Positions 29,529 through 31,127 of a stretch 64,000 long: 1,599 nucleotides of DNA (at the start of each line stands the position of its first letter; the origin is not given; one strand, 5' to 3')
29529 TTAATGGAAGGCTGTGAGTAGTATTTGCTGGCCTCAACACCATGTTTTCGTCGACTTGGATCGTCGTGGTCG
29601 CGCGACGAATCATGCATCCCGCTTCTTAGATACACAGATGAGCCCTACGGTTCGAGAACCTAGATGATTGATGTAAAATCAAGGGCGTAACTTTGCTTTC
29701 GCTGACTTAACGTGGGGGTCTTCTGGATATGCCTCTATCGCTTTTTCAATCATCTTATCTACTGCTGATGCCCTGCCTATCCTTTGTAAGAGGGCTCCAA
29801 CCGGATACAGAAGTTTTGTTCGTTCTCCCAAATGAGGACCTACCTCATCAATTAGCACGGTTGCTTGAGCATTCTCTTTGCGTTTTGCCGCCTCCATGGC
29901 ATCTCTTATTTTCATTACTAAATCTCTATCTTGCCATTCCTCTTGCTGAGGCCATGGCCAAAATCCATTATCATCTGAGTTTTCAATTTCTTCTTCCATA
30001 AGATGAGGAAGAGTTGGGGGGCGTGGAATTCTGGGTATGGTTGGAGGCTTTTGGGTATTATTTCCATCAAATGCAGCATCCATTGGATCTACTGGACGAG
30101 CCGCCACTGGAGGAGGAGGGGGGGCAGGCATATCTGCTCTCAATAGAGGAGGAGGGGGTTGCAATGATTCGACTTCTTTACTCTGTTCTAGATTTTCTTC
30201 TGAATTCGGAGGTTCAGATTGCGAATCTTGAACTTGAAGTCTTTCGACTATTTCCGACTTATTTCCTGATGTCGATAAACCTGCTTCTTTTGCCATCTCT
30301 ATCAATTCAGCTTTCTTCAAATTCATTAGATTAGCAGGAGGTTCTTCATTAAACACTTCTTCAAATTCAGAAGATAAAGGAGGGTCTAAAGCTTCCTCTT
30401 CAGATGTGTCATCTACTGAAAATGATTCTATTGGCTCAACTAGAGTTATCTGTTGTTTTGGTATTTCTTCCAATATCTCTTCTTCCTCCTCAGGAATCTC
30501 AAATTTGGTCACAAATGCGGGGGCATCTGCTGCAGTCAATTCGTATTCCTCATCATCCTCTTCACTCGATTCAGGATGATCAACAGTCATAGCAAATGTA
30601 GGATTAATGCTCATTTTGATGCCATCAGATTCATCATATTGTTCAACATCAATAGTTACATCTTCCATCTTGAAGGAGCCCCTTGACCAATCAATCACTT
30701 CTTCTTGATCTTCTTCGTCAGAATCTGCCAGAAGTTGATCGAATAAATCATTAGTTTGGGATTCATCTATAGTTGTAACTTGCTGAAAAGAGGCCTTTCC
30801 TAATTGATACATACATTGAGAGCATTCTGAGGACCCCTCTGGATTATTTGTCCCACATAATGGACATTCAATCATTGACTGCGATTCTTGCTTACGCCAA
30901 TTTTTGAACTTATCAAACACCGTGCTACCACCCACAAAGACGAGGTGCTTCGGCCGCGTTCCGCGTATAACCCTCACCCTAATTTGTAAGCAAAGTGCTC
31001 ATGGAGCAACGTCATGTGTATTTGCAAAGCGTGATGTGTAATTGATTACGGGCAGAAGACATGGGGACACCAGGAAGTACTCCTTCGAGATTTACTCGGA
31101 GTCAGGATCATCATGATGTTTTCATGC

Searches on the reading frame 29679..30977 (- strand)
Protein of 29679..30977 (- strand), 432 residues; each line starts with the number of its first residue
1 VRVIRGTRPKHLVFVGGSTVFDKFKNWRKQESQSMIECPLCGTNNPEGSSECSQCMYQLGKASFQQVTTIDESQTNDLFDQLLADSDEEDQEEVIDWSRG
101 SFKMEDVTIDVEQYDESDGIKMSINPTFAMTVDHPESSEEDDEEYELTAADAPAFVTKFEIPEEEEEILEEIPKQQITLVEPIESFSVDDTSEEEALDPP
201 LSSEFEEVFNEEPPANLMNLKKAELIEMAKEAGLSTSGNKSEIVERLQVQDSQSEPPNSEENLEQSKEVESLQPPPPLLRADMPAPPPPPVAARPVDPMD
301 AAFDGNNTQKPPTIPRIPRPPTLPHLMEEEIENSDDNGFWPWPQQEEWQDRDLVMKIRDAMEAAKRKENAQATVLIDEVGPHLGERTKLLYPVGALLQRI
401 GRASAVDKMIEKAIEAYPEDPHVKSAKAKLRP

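Call 3: search_protein_families(library=pfam, proteins=[window:29679-30977:-], max_evalue=0.01)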
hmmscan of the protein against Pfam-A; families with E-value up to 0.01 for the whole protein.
window:29679-30977:- (432 aa): 2 families
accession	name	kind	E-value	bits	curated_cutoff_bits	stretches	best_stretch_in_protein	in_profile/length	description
PF02037.33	SAP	-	2.7e-08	33.6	23.9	1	217-248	2-33/37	SAP domain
PF18953.6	SAP_new25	-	6.3e-05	23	26.3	1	222-247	10-35/51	SAP domain-containing new25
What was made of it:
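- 29679..30977 (-): Divergent neighbour: an acidic, Pro-rich protein with an N-terminal Cys4 zinc-ribbon-like motif, a SAP domain and a conserved C-terminal domain. It belongs to the order-wide conserved block. Pfam SAP 33.6 bits (call 3).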

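Call 4: search_protein_families(library=ncbifam, proteins=[window:29679-30977:-], max_evalue=0.01)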
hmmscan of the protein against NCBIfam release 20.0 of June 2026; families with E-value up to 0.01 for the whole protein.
window:29679-30977:- (432 aa): 0 families

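Call 25: search_protein_families(library=padloc, proteins=[window:29679-30977:-], max_evalue=0.001)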
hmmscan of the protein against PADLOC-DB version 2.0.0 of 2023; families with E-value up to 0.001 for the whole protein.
window:29679-30977:- (432 aa): 0 families
